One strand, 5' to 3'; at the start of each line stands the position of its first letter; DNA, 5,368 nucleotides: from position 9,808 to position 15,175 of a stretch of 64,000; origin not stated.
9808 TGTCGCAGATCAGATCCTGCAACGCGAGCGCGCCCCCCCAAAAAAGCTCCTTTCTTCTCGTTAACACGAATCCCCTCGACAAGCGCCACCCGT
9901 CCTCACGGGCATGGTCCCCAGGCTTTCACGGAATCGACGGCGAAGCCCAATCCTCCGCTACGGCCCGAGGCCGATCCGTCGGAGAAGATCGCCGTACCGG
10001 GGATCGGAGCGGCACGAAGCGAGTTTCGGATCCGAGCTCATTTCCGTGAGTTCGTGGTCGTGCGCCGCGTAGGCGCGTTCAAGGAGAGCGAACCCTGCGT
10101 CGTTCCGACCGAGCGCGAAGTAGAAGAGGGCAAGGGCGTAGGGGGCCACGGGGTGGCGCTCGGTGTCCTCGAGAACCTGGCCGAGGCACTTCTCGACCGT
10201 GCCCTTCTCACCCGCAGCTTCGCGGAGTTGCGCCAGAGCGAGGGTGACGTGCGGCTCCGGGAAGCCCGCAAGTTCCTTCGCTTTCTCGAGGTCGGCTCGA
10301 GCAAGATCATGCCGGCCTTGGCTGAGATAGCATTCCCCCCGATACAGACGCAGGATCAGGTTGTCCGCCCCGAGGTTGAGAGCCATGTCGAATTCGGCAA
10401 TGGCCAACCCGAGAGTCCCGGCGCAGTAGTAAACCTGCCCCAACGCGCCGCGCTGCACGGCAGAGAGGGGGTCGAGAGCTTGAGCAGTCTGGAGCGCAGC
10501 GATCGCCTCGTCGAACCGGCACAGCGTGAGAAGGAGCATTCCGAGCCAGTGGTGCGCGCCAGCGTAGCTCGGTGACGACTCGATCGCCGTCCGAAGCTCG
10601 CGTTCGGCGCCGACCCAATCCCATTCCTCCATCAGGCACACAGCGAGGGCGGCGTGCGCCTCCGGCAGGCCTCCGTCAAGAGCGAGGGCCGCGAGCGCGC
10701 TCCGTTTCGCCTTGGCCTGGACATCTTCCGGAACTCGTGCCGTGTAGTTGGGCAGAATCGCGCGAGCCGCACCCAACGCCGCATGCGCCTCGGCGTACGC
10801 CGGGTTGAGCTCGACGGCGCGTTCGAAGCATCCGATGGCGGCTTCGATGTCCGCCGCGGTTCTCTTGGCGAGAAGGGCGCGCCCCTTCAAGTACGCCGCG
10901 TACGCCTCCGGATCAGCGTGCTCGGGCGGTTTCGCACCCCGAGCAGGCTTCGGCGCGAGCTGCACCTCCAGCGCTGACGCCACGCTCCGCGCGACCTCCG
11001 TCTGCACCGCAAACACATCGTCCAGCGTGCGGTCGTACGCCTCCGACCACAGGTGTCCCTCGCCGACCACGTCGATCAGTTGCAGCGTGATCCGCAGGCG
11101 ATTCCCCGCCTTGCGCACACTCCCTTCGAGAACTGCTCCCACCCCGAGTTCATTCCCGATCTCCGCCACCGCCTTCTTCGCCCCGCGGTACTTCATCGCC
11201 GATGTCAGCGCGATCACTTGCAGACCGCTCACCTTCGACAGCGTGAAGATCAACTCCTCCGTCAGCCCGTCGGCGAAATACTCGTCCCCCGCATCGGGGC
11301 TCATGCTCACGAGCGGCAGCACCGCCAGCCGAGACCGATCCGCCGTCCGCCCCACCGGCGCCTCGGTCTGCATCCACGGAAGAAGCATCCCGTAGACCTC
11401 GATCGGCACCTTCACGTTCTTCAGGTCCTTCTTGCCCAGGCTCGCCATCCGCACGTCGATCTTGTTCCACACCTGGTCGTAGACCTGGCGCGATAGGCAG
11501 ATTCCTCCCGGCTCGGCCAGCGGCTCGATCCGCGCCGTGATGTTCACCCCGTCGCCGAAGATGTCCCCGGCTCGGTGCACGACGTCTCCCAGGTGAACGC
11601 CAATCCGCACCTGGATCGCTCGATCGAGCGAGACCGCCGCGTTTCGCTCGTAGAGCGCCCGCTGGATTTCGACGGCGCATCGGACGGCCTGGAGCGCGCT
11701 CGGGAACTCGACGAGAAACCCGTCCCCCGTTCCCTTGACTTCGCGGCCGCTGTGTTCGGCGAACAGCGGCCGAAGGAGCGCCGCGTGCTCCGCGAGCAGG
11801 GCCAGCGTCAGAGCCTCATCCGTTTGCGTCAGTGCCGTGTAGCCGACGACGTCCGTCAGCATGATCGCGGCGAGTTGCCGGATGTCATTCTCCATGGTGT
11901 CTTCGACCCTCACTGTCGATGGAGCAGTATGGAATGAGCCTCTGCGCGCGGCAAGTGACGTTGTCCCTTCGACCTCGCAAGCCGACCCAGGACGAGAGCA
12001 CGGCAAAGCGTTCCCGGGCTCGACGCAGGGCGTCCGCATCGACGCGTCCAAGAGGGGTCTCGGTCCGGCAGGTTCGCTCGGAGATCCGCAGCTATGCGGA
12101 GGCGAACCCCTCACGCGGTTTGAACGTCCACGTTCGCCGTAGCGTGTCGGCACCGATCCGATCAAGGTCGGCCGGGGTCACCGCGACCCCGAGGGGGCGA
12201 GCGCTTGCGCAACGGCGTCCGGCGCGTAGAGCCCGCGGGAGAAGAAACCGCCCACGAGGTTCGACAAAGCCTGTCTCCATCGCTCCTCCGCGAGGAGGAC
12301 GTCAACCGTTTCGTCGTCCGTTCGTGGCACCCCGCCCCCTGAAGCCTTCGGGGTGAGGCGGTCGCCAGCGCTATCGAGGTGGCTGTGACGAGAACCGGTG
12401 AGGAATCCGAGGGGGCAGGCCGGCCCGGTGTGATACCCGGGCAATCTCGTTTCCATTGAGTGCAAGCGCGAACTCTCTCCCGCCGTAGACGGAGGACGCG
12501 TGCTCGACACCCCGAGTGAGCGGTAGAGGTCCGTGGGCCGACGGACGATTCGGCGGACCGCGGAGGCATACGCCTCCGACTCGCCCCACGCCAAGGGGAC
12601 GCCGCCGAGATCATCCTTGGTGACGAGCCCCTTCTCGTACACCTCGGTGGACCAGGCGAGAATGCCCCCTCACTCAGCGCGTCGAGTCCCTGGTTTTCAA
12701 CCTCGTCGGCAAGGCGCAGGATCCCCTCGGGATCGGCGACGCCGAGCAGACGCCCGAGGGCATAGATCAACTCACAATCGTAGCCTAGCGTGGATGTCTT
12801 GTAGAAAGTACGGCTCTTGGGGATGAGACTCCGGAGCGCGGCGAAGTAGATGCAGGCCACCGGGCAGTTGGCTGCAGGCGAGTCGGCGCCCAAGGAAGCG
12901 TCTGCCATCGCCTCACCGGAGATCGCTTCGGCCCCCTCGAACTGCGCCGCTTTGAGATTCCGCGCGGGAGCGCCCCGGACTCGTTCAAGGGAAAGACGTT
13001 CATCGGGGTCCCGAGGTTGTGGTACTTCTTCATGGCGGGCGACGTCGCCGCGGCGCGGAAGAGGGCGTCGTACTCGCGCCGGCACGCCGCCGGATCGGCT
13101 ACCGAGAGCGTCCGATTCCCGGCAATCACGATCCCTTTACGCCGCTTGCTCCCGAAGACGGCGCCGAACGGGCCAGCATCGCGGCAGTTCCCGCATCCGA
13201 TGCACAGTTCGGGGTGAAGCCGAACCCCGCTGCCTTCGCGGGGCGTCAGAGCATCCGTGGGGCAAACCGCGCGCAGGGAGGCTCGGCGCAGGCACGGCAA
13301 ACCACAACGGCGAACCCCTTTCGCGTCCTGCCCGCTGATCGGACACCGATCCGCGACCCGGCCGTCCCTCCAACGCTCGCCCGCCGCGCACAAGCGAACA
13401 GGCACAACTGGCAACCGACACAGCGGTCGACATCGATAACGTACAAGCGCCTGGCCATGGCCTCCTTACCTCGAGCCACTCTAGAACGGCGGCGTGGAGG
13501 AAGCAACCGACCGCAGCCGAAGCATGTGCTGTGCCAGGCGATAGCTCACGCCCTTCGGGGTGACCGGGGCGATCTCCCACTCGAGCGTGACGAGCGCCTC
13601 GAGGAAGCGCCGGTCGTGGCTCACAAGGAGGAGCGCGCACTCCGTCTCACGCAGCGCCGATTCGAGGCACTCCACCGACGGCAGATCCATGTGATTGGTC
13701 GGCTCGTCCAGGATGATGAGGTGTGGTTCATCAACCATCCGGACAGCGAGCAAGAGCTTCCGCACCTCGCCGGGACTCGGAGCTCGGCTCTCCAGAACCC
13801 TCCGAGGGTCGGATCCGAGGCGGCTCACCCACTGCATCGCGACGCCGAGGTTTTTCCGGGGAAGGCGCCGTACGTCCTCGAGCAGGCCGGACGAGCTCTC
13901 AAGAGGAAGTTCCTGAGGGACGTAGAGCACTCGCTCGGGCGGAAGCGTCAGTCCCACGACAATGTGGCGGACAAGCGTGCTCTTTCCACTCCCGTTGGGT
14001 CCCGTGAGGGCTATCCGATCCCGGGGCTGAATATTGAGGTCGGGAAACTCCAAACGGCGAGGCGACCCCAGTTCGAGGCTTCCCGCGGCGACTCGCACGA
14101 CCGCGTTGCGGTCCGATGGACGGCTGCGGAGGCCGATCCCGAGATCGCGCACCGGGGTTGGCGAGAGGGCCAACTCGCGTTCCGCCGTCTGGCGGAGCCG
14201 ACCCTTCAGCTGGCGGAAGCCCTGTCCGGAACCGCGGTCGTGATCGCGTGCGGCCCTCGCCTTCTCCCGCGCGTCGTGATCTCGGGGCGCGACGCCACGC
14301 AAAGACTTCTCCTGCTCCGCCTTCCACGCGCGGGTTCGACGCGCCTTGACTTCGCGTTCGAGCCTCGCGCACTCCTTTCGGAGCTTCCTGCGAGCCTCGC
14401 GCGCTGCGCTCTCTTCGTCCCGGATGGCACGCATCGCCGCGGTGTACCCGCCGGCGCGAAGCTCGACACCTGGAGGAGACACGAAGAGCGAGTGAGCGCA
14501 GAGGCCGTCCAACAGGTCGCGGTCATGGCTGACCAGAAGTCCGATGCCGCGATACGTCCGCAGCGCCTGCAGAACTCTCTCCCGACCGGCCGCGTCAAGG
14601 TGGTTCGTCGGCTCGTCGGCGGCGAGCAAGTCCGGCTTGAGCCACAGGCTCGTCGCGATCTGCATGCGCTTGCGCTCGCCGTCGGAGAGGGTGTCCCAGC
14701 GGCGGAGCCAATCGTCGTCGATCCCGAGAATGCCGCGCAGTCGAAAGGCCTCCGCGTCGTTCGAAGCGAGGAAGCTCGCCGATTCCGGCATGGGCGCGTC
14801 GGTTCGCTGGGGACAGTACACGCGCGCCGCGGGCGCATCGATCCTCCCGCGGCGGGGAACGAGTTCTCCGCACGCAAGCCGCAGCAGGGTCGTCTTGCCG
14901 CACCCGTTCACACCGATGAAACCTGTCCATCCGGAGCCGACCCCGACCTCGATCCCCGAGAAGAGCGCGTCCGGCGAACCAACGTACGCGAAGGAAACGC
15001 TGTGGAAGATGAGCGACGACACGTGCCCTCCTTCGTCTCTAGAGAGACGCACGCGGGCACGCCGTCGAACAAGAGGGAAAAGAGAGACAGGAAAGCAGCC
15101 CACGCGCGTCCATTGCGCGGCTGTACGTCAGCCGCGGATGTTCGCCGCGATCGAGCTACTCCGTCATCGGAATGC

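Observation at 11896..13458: Decayed ferredoxin + aldehyde:ferredoxin oxidoreductase (AOR) gene pair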

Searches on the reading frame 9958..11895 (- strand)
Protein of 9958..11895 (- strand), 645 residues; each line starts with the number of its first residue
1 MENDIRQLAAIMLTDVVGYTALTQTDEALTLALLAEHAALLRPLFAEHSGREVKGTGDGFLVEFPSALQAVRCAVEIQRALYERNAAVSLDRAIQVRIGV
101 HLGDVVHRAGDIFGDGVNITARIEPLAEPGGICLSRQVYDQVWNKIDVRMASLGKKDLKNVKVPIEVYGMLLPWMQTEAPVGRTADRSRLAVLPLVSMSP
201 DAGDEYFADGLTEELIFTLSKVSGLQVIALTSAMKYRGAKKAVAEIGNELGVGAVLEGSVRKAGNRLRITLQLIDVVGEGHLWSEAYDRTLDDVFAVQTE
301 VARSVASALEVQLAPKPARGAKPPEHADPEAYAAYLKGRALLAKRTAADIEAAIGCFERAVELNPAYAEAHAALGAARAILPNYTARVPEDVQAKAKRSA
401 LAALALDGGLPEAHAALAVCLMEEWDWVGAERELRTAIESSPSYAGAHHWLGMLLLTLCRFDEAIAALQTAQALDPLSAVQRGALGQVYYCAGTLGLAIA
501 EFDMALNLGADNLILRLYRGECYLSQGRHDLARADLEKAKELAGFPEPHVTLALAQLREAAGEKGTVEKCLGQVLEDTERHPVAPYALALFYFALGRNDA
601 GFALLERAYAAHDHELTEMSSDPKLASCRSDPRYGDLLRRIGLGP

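Call 17: find_encoding_contigs(protein=window:9958-11895:-, flank=10000, max_places=6)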
Protein window:9958-11895:- (645 aa): no gene with exactly this product is on record in the collection.

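Call 43: search_protein_families(library=ncbifam, max_evalue=0.00001, proteins=[window:9958-11895:-])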
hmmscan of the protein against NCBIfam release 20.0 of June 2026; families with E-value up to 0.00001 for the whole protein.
window:9958-11895:- (645 aa): 9 families
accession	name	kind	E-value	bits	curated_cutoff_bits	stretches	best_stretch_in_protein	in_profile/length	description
NF058673.1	LipAdnlyCyLipJMY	equivalog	8.3e-22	77.5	800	1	6-168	293-447/449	bifunctional lipase/adenylate cyclase LipJ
TIGR02521.1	type_IV_pilW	equivalog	7.4e-16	58.4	154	1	413-571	33-192/234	type IV pilus biogenesis/stability protein PilW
TIGR02917.1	PEP_TPR_lipo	equivalog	1.1e-13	50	312.2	1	395-617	347-568/899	XrtA/PEP-CTERM system TPR-repeat protein PrsT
NF040959.1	MamA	equivalog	2.4e-13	50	200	1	412-542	72-202/204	magnetosome protein MamA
NF033762.1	social_mot_Tgl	equivalog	5.4e-10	39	225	0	413-507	33-128/252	social motility TPR repeat lipoprotein Tgl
NF047558.1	TPR_END_plus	domain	3.6e-08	33.2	32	0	584-638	1-55/56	TPR end-of-group domain-containing protein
NF033758.1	gliding_GltE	equivalog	1.5e-07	30.8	225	1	352-511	165-322/411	adventurous gliding motility TPR repeat lipoprotein GltE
NF009037.0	PRK12370.1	equivalog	1.3e-06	27.1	589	1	204-627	133-551/553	HilA/EilA family virulence transcriptional regulator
TIGR02552.1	LcrH_SycD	equivalog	1.7e-06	27.8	104.8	0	453-547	26-120/136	SycD/LcrH family type III secretion system chaperone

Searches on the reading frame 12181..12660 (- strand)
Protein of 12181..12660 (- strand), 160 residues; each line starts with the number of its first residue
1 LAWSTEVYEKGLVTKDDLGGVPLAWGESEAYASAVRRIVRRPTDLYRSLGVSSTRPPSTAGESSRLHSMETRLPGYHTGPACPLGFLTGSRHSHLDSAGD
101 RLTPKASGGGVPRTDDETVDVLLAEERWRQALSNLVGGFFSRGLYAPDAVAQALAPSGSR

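Call 6: search_protein_families(library=pfam, max_evalue=0.01, proteins=[window:12181-12660:-])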
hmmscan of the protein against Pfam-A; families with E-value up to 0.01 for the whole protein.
seq(160 aa): 1 family
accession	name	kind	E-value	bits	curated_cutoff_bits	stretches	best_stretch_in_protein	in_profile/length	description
PF01314.23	AFOR_C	-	2.9e-08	33.7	27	1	1-96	136-235/385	Aldehyde ferredoxin oxidoreductase, domains 2 & 3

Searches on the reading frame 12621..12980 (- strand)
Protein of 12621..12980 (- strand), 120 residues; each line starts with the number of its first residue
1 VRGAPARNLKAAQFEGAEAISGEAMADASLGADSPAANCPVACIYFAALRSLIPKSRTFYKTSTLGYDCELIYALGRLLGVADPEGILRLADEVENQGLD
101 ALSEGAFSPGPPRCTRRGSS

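Call 6: search_protein_families(library=pfam, max_evalue=0.01, proteins=[window:12621-12980:-])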
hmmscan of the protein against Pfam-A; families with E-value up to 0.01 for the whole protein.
seq(120 aa): 1 family
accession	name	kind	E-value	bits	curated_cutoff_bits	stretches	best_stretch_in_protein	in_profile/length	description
PF01314.23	AFOR_C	-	1.1e-11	44.9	27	1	4-106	38-134/385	Aldehyde ferredoxin oxidoreductase, domains 2 & 3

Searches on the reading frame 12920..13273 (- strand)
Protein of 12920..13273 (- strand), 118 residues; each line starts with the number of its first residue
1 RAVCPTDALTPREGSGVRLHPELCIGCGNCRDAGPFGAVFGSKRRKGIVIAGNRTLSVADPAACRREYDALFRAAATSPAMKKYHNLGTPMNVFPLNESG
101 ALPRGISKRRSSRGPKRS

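Call 6: search_protein_families(library=pfam, max_evalue=0.01, proteins=[window:12920-13273:-])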
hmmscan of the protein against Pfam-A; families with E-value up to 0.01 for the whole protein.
seq(118 aa): 6 families
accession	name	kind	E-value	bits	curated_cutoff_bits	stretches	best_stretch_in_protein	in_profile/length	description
PF00037.32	Fer4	-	1.1e-06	28.7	21.1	1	19-33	3-17/24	4Fe-4S binding domain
PF12838.12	Fer4_7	-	2.1e-06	28.5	27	1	2-38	10-52/52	4Fe-4S dicluster domain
PF25160.1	LdpA_Fe-S-bd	-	6e-05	23.2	27.6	1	2-39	11-43/49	LdpA Fe-S cluster-binding domain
PF13237.11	Fer4_10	-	7e-05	23.1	25.5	1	18-48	3-26/53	4Fe-4S dicluster domain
PF12800.12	Fer4_4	-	0.0011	19.6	24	1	21-37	1-17/17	4Fe-4S binding domain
PF13187.11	Fer4_9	-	0.009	16.5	27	0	2-35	10-48/52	4Fe-4S dicluster domain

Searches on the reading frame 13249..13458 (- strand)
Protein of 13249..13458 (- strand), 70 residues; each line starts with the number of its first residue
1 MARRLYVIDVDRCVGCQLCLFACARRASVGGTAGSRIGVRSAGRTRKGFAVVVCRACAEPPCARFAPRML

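Call 6: search_protein_families(library=pfam, max_evalue=0.01, proteins=[window:13249-13458:-])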
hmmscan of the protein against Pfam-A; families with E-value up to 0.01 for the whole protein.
seq(70 aa): 3 families
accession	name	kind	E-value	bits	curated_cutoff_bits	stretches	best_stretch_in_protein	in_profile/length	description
PF12797.12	Fer4_2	-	5.4e-05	23.3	24.5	1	7-23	4-20/22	4Fe-4S binding domain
PF00037.32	Fer4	-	0.0015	18.7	21.1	1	6-23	1-18/24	4Fe-4S binding domain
PF12837.12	Fer4_6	-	0.0059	16.9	25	1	7-26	3-22/24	4Fe-4S binding domain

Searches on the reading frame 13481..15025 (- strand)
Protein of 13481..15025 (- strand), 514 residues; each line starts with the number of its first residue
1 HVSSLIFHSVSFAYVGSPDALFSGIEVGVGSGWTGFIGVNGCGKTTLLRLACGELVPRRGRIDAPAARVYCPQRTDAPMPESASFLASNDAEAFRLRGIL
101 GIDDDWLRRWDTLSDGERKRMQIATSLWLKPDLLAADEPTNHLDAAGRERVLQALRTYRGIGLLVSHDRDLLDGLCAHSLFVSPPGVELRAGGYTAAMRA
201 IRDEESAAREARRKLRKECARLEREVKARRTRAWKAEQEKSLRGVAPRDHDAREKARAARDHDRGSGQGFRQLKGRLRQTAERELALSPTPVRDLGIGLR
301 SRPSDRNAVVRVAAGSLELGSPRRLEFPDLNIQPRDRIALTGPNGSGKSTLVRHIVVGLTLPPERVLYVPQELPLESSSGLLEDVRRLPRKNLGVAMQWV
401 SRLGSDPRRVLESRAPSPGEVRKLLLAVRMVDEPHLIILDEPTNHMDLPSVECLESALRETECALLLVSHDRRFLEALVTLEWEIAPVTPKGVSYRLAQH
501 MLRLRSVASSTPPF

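Call 43: search_protein_families(library=ncbifam, max_evalue=0.00001, proteins=[window:13481-15025:-])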
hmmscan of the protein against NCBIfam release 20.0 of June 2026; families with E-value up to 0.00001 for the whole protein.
window:13481-15025:- (514 aa): 167 families (the best 25 are shown)
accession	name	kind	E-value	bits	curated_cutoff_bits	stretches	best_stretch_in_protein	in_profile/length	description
NF000355.4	ribo_prot_ABC_F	equivalog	1.6e-89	301.1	380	1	32-485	28-499/499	ribosomal protection-like ABC-F family protein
NF000168.2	ABCF_Msr_all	exception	5.4e-52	177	680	2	35-243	35-231/487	Msr family ABC-F type ribosomal protection protein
NF000167.2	ABCF_Lsa_all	exception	1.4e-51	176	750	2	6-355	5-355/492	Lsa family ABC-F type ribosomal protection protein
NF000170.2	ABCF_Vga_all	exception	2.3e-47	161.7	725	1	35-480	33-448/521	Vga family ABC-F type ribosomal protection protein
NF000171.1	ABCF_producer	exception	6.7e-46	156.8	800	2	98-356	151-396/541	TlrC/CarA/OleB/SrmB family ABC-F type ribosomal protection protein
NF050005.1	ABC_ATPase_Uup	equivalog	5.5e-43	147.1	900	2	406-480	149-221/636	ATP-binding cassette ATPase Uup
NF043038.1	ABCF_CplR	exception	7.3e-42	143.8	780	1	34-482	30-466/544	ABC-F type ribosomal protection protein CplR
NF045691.1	ABCF_VgaF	exception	1.5e-40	139.1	975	1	110-486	75-453/459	ABC-F type ribosomal protection protein Vga(F)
NF011646.0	PRK15064.1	equivalog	1.6e-40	139.1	762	2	22-196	335-522/530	ABC-F family ATPase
NF008358.0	PRK11147.1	equivalog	4.4e-40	137.5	936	2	411-483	436-508/635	ABC transporter ATP-binding protein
NF008775.0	PRK11819.1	equivalog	4.7e-37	127.8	599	2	110-233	161-288/556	energy-dependent translational throttle protein EttA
TIGR03719.1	ABC_ABC_ChvD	subfamily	9.5e-37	126.8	806.75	2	110-355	159-368/552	energy-dependent translational throttle protein EttA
NF007921.0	PRK10636.1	equivalog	1.6e-34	119.1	917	2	303-477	306-492/638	ABC transporter ATP-binding protein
NF000166.1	ABCF_CarA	exception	1.7e-34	119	1050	2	100-356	163-407/556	ABC-F type ribosomal protection protein Car(A)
NF000169.2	ABCF_Sal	exception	3.5e-32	111.8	725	2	108-363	126-368/542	Sal family ABC-F type ribosomal protection protein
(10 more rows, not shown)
